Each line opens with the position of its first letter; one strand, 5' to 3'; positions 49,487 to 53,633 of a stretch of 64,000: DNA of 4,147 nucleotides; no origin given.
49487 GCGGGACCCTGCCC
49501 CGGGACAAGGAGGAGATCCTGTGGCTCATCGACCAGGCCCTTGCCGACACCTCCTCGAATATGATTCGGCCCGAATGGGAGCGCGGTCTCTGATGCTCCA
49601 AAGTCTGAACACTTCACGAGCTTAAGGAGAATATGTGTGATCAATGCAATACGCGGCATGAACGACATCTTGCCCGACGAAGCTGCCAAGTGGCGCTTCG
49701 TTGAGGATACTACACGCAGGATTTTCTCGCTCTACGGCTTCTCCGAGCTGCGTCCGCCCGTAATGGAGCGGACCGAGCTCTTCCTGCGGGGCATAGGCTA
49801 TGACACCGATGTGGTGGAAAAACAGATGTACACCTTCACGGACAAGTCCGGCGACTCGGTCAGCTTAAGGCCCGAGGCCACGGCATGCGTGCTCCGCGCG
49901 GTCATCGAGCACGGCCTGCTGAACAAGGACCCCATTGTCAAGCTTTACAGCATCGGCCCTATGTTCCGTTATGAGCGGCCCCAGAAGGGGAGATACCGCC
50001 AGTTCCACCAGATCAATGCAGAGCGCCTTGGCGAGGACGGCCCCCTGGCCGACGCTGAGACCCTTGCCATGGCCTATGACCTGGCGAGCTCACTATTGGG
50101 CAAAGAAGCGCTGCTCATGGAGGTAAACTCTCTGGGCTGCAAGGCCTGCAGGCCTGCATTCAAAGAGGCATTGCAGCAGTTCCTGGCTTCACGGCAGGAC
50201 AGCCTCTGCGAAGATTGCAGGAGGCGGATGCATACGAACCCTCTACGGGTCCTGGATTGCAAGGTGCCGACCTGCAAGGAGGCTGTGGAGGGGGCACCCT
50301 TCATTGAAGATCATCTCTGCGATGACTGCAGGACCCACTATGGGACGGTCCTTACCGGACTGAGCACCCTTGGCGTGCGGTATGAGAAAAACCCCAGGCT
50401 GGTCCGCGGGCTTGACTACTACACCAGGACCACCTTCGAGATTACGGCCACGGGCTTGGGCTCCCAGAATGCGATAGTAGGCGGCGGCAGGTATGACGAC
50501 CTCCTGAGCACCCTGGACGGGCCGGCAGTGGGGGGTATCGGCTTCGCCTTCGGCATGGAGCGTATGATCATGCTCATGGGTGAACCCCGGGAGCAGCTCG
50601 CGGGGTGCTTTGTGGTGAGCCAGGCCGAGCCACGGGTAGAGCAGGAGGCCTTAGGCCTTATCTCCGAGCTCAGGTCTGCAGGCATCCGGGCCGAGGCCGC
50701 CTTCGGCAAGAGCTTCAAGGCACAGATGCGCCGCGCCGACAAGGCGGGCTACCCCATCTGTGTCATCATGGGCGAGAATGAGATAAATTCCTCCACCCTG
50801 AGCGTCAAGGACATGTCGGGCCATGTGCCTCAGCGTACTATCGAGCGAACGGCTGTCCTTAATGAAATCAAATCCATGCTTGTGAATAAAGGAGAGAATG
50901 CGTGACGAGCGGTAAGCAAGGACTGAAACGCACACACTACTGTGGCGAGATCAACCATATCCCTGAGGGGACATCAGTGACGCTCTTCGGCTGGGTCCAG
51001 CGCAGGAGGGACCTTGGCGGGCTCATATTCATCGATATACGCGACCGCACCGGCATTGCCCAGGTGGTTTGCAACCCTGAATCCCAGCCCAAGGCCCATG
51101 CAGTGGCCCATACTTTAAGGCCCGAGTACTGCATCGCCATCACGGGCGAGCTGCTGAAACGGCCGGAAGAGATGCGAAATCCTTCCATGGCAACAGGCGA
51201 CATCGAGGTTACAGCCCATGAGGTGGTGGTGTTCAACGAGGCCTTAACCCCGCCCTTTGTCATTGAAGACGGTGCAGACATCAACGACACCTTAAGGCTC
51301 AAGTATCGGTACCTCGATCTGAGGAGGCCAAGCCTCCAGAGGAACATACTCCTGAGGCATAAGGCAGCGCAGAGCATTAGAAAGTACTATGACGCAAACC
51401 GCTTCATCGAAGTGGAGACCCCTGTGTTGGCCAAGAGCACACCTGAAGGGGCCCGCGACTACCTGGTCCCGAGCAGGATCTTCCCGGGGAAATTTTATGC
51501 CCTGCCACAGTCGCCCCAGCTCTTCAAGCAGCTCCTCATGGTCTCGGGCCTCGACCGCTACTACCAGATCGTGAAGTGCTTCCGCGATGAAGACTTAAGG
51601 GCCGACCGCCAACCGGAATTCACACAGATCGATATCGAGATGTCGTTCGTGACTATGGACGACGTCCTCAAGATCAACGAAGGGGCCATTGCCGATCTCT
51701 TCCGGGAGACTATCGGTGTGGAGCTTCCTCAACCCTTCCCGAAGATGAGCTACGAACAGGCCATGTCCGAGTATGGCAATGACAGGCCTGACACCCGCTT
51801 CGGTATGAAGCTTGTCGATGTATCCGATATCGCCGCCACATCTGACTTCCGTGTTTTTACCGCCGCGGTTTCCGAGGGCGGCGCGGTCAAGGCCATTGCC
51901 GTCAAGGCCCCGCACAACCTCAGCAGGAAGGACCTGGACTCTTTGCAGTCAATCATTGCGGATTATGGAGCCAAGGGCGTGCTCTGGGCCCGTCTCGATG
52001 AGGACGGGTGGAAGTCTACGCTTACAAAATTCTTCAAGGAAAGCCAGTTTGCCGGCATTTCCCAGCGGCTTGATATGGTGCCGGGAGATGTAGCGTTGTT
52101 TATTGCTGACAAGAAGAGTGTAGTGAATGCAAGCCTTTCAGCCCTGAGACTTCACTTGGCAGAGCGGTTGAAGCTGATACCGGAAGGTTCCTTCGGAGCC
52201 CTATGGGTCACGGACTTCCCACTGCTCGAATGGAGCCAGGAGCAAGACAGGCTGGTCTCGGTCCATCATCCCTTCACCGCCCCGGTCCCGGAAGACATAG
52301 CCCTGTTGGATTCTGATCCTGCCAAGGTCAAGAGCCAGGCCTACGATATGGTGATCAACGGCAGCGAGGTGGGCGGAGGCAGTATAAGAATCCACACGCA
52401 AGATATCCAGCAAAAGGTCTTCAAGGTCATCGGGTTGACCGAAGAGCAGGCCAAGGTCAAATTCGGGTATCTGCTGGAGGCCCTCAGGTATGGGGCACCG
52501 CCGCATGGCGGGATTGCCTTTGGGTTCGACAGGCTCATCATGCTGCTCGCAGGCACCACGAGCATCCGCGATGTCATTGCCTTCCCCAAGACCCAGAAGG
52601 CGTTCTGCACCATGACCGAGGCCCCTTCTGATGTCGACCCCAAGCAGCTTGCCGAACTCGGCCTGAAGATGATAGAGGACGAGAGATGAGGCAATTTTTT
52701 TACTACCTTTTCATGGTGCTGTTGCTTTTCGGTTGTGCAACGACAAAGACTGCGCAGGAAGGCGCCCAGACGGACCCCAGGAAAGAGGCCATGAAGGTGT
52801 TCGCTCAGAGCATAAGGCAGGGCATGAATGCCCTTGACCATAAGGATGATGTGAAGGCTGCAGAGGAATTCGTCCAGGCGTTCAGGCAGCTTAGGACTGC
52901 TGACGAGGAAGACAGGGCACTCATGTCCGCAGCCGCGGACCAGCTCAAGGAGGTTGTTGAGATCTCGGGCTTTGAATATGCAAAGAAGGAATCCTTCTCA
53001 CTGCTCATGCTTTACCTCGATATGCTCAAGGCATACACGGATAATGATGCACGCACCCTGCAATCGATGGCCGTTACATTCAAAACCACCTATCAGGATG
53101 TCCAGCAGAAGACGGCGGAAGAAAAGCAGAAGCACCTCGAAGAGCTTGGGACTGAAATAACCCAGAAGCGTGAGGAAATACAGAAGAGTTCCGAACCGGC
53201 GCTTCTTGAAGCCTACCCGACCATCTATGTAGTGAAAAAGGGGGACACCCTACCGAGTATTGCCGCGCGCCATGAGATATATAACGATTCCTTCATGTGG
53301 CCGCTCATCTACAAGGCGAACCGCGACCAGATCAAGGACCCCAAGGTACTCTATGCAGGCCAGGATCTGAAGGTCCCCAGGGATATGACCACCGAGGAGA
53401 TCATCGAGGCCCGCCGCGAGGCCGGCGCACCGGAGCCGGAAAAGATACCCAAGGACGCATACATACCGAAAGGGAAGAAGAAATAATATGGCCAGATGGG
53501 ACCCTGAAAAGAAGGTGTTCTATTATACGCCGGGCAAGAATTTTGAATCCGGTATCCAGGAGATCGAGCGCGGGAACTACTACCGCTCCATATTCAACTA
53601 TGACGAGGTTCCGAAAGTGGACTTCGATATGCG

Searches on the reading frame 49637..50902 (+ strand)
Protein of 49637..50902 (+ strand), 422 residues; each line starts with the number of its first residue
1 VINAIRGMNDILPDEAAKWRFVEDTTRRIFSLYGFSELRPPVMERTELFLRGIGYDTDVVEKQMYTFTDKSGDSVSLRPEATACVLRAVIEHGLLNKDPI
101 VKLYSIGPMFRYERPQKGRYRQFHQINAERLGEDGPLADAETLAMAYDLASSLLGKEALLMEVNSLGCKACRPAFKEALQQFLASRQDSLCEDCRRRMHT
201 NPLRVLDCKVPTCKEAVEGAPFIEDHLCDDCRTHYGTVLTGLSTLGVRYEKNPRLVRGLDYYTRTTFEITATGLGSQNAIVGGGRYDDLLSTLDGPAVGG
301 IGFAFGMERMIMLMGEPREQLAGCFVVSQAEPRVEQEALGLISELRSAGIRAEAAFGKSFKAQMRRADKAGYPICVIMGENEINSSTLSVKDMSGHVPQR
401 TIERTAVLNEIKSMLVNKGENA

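Call 70: search_protein_families(library=pfam, proteins=[window:49637-50902:+], max_evalue=1e-10)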
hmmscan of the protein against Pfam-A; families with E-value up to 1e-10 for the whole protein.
window:49637-50902:+ (422 aa): 3 families
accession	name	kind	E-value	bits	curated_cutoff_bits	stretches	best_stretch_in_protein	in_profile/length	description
PF13393.11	tRNA-synt_His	-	4.1e-42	144.9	25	1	7-309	1-307/308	Histidyl-tRNA synthetase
PF03129.25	HGTP_anticodon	-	3.4e-12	46.8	21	1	327-413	5-93/94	Anticodon binding domain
PF00587.30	tRNA-synt_2b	-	3.5e-12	47.2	29.3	1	65-314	1-175/179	tRNA synthetase class II core domain (G, H, P, S and T)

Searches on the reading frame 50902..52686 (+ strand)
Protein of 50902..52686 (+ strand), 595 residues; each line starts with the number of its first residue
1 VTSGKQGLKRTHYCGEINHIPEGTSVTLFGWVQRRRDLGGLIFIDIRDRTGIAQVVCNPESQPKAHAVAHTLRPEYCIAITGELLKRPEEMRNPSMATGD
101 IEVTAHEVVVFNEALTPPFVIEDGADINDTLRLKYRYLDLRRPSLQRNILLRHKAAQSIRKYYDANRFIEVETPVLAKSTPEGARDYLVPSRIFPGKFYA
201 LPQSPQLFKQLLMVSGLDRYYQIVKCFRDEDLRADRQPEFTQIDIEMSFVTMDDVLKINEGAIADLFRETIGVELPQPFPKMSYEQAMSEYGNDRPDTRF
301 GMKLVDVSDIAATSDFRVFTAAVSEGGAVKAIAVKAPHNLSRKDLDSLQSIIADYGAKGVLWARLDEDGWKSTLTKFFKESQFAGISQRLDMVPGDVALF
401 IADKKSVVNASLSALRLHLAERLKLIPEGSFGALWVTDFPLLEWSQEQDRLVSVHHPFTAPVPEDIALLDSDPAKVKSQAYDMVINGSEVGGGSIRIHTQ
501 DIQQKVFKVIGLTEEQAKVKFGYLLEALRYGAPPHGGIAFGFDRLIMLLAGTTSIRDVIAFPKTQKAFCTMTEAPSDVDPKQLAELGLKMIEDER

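Call 70: search_protein_families(library=pfam, proteins=[window:50902-52686:+], max_evalue=1e-10)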
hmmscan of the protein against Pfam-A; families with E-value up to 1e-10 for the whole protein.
window:50902-52686:+ (595 aa): 3 families
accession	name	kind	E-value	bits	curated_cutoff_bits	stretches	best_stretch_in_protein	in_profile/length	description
PF00152.25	tRNA-synt_2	-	1.1e-121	406.1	25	1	130-565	3-308/308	tRNA synthetases class II (D, K and N)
PF02938.19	GAD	-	4.8e-22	78.4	23.4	1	319-412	1-95/95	GAD domain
PF01336.31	tRNA_anti-codon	-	3.6e-16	59.3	27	1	26-108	1-72/75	OB-fold nucleic acid binding domain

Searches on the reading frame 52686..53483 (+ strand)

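Call 3: search_protein_families(library=pfam, proteins=[window:52686-53483:+], max_evalue=1)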
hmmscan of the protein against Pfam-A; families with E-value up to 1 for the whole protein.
window:52686-53483:+ (266 aa): 5 families
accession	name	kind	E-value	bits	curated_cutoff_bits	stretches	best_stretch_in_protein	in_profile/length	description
PF01476.26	LysM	-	3.7e-10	40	20.9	1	181-231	1-43/43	LysM domain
PF01956.21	EMC3_TMCO1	-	0.021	15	27.1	0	109-165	28-86/169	Integral membrane protein EMC3/TMCO1-like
PF23503.1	Microp_apicomplexa_5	-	0.064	14.4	27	1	9-38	10-39/90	Apicomplexa small protein domain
PF21712.3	RASSF8-10_RA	-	0.16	12.4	27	1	113-154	2-45/79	Ras association domain-containing protein 8/10, RA domain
PF02064.20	MAS20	-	0.23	12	27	1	20-67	60-106/132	MAS20 protein import receptor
